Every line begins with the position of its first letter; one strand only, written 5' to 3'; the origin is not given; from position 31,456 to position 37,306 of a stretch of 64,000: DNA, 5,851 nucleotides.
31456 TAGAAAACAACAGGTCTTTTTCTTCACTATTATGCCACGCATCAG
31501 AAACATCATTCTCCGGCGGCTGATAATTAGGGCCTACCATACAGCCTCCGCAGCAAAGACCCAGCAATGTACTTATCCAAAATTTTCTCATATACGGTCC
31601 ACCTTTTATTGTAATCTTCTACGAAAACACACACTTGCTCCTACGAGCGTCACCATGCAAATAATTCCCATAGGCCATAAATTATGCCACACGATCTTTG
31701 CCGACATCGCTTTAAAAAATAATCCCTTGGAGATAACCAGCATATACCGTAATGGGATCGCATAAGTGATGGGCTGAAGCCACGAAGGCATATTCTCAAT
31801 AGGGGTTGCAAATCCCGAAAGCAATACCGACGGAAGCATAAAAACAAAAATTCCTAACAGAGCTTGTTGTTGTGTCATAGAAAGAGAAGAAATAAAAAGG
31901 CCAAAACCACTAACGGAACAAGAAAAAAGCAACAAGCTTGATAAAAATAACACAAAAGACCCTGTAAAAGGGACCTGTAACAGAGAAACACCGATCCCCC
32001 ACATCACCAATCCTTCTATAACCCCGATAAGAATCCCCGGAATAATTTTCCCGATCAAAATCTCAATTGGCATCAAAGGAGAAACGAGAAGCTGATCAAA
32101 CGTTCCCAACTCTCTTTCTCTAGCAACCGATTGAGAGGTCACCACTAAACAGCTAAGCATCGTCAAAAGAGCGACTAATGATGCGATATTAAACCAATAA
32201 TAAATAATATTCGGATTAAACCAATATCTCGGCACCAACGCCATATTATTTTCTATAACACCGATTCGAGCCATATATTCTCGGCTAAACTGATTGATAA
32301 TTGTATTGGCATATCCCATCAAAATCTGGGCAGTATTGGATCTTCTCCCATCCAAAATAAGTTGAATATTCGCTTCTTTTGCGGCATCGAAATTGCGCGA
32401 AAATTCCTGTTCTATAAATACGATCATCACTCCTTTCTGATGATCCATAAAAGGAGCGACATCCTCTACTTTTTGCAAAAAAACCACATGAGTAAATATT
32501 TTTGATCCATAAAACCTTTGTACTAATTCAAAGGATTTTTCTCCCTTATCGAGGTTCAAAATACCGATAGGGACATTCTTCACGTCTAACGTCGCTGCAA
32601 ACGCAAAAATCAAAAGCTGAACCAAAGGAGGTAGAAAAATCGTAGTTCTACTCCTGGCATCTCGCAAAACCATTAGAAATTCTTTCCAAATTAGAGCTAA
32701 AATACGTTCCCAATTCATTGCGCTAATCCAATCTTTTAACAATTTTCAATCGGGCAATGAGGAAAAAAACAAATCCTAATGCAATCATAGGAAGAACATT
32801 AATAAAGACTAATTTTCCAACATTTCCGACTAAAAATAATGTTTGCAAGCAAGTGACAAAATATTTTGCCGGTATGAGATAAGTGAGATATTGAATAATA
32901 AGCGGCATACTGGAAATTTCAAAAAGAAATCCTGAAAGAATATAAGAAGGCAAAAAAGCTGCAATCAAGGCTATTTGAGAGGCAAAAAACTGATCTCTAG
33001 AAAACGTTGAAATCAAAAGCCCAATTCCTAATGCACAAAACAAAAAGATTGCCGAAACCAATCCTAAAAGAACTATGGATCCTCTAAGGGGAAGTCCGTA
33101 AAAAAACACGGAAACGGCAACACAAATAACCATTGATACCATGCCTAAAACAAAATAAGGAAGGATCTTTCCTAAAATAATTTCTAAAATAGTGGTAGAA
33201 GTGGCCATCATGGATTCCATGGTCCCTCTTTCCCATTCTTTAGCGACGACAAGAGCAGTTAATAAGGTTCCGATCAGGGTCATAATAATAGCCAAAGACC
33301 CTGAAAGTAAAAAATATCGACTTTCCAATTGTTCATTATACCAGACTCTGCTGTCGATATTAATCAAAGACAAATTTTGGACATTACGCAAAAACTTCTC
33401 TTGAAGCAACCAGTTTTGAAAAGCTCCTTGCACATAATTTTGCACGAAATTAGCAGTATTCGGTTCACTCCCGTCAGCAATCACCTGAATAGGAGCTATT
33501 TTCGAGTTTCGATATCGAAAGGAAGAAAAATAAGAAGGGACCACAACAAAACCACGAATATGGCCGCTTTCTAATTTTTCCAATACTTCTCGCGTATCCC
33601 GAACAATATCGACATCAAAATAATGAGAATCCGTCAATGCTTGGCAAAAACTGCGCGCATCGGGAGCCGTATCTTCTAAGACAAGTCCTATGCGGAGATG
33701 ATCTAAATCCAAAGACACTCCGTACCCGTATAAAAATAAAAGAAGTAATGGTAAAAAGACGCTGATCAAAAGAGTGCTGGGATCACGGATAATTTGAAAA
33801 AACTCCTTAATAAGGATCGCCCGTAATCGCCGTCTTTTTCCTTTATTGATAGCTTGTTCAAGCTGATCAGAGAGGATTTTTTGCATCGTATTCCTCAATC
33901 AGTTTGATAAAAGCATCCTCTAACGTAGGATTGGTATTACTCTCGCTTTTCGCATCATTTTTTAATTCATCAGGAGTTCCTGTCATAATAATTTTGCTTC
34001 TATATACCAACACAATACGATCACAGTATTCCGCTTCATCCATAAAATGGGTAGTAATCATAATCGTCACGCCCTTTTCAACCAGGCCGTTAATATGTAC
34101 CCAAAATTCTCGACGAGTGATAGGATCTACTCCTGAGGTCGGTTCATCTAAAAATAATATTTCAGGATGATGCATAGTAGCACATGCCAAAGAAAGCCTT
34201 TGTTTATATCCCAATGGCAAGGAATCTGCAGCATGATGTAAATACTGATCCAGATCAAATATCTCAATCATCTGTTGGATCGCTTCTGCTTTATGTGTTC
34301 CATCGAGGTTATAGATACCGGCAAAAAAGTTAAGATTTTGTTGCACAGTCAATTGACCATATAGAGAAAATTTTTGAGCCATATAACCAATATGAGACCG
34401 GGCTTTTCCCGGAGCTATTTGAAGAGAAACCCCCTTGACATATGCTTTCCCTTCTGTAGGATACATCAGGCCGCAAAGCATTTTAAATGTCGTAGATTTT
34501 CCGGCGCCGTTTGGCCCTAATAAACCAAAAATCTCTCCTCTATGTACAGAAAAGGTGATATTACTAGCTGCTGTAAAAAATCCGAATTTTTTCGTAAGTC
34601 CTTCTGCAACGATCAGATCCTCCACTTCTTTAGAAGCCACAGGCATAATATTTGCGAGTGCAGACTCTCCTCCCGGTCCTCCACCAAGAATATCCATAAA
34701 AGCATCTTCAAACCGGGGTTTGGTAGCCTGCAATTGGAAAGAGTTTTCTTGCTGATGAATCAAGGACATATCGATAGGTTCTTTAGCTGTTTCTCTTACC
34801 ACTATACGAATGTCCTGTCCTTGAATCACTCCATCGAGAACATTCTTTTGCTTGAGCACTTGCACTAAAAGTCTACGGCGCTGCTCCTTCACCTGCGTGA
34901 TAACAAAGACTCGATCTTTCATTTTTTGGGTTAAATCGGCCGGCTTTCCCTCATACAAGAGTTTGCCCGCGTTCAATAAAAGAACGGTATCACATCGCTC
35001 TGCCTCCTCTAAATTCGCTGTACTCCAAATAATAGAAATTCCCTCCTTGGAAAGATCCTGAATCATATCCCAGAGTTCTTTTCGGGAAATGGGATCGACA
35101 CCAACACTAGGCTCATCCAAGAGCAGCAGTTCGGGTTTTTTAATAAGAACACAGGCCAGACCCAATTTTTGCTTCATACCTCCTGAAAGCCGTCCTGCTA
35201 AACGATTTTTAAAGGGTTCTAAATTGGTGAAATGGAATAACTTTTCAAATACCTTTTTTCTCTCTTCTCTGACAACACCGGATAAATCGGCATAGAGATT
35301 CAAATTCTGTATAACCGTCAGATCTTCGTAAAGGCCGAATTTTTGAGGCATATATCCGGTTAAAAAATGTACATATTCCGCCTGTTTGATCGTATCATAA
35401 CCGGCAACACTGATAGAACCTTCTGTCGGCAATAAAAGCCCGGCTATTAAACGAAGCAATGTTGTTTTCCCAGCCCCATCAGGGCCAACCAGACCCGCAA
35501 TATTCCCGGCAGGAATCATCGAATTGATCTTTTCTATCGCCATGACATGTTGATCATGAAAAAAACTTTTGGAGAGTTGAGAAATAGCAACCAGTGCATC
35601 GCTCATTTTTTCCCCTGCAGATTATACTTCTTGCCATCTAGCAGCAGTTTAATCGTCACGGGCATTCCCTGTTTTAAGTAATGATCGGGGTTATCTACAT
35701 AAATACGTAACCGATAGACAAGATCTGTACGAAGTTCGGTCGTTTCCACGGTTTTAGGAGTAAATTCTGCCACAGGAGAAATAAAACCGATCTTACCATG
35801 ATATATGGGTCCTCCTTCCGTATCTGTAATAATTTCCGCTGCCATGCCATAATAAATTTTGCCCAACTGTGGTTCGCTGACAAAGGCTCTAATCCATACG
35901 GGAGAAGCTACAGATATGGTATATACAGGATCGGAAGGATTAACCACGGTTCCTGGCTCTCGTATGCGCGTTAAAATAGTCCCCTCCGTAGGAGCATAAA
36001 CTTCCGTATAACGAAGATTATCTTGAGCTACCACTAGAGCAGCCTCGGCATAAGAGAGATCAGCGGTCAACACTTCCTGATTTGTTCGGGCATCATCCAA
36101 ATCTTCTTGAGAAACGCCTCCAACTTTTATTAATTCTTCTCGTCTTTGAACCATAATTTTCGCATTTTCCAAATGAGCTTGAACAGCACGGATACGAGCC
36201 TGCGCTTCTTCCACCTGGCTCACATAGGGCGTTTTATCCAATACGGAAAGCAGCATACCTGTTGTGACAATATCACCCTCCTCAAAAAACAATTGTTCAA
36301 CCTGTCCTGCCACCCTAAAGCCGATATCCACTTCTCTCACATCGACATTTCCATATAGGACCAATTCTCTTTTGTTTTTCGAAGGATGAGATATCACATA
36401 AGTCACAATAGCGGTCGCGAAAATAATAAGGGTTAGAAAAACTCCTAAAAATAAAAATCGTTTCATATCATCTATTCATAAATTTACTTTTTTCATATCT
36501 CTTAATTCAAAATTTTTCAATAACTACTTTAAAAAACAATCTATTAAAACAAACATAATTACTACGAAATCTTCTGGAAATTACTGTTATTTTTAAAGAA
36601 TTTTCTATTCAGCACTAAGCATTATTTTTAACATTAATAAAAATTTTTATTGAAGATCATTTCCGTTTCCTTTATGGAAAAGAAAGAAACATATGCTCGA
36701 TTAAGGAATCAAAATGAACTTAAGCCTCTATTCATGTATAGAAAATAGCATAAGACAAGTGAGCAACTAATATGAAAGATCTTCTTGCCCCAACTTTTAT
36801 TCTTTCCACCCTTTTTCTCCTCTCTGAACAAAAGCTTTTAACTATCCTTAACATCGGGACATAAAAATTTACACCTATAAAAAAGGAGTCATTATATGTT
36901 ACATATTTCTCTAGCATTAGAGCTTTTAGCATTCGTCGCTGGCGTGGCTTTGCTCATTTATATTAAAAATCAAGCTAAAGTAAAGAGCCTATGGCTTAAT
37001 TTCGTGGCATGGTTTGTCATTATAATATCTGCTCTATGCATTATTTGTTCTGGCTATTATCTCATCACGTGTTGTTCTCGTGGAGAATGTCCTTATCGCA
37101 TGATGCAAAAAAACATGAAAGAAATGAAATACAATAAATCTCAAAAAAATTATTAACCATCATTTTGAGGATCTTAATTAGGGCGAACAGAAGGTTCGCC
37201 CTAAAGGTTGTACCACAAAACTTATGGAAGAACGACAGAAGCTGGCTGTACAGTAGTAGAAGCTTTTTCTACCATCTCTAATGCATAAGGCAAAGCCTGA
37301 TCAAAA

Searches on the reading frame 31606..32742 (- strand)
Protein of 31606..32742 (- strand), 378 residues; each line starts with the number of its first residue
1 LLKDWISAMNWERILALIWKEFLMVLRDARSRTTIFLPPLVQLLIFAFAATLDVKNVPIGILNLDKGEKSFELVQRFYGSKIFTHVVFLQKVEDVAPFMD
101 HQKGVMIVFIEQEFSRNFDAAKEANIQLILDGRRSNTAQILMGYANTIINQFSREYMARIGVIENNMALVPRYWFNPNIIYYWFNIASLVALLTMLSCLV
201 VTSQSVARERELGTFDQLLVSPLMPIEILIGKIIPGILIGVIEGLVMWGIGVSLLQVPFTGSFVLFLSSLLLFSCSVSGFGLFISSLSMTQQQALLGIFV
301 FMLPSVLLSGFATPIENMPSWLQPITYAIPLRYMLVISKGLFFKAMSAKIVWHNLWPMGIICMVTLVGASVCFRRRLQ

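Call 54: search_protein_families(library=pfam, proteins=[window:31606-32742:-], max_evalue=0.001)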
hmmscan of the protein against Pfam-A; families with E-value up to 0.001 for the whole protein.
window:31606-32742:- (378 aa): 4 families
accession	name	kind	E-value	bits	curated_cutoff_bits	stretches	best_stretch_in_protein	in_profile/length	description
PF12698.13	ABC2_membrane_3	-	3.3e-33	115.7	31.6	1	34-369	7-345/347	ABC-2 family transporter protein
PF01061.29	ABC2_membrane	-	1.6e-29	103.4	26.9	1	182-338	51-206/211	ABC-2 type transporter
PF12679.13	ABC2_membrane_2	-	6.5e-11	42.4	27.2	1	16-376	2-281/283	ABC-2 family transporter protein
PF12730.13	ABC2_membrane_4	-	0.00027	21.4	27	1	167-296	33-167/179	ABC-2 family transporter protein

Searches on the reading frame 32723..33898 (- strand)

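Call 55: search_protein_families(library=pfam, proteins=[window:32723-33898:-], max_evalue=1)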
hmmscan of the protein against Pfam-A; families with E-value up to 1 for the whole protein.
window:32723-33898:- (391 aa): 4 families
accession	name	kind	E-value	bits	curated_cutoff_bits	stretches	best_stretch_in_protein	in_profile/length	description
PF12698.13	ABC2_membrane_3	-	1.2e-40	140.1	31.6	1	42-382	7-345/347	ABC-2 family transporter protein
PF01061.29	ABC2_membrane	-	3.1e-20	73.1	26.9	2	185-355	38-210/211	ABC-2 type transporter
PF12679.13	ABC2_membrane_2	-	1.4e-15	57.7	27.2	1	27-359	2-247/283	ABC-2 family transporter protein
PF04362.19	Iron_traffic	-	0.026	14.7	27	1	153-196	32-74/88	Bacterial Fe(2+) trafficking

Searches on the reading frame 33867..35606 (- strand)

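Call 55: search_protein_families(library=pfam, proteins=[window:33867-35606:-], max_evalue=1)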
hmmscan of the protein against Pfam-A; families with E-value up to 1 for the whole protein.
window:33867-35606:- (579 aa): 38 families (the best 25 are shown)
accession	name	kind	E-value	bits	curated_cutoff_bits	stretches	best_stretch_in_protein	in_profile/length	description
PF00005.33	ABC_tran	-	3.2e-61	206.4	25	2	348-491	2-137/137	ABC transporter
PF13304.12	AAA_21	-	3.8e-16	60.4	27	4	120-196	221-297/304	AAA domain, putative AbiEii toxin, Type IV TA system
PF13555.12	AAA_29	-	5.3e-07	29.7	27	2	351-385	16-50/61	P-loop containing region of AAA domain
PF02702.23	KdpD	-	2.2e-06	27.7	26.1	1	137-229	62-154/210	Osmosensitive K+ channel His kinase sensor domain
PF13476.12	AAA_23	-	1.2e-05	26.5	27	2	340-382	6-44/201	AAA domain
PF13514.12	AAA_27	-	0.00018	21.6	22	1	339-383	9-52/206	AAA domain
PF13401.12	AAA_22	-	0.00019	22.2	27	1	38-165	9-92/130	AAA domain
PF03193.22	RsgA_GTPase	-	0.00024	21.4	30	1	19-67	92-139/174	RsgA GTPase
PF00004.35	AAA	-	0.00045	21.1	21.2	1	39-58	3-22/131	ATPase family associated with various cellular activities (AAA)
PF02463.25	SMC_N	-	0.0005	20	40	0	139-205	136-205/220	RecF/RecN/SMC N terminal domain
PF13604.12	AAA_30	-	0.00053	20.2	27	1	36-58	20-42/191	AAA domain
PF25199.1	nSTAND_NTPase5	-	0.00058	20.1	34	0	35-59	42-66/145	Novel STAND NTPase 5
PF00910.28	RNA_helicase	-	0.00079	20.3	21.5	1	39-107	3-70/105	RNA helicase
PF13671.12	AAA_33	-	0.0025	18.6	27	0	39-52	4-17/143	AAA domain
PF02367.23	TsaE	-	0.0025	18.2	26.6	1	24-58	11-45/128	Threonylcarbamoyl adenosine biosynthesis protein TsaE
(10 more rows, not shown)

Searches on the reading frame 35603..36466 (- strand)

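Call 55: search_protein_families(library=pfam, proteins=[window:35603-36466:-], max_evalue=1)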
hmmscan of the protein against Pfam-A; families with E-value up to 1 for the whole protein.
window:35603-36466:- (287 aa): 5 families
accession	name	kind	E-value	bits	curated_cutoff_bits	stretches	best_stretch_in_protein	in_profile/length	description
PF16576.10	HlyD_D23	-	9.8e-21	74.5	30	1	34-268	5-212/214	Barrel-sandwich domain of CusB or HlyD membrane-fusion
PF13437.12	HlyD_3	-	2e-15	57.8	22.2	1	156-259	2-95/106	HlyD family secretion protein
PF02321.23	OEP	-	0.00096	19.4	22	1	83-153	114-184/187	Outer membrane efflux protein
PF00364.28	Biotin_lipoyl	-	0.019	15.3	22.1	1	46-75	43-72/73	Biotin-requiring enzyme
PF13533.13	Biotin_lipoyl_2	-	0.034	14.4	29.8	1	50-76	5-31/32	Biotin-lipoyl like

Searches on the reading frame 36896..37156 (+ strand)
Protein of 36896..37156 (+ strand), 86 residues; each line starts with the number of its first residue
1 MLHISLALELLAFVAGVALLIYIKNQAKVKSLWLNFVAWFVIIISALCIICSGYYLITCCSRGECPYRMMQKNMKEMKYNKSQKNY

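Call 66: search_protein_families(library=ncbifam, proteins=[window:36896-37156:+], max_evalue=0.5)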
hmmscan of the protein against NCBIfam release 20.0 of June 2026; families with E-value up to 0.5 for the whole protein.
window:36896-37156:+ (86 aa): 1 family
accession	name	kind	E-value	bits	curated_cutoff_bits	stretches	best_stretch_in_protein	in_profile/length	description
TIGR00997.1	ispZ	equivalog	0.017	15.3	165.2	1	6-60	119-173/178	septation protein IspZ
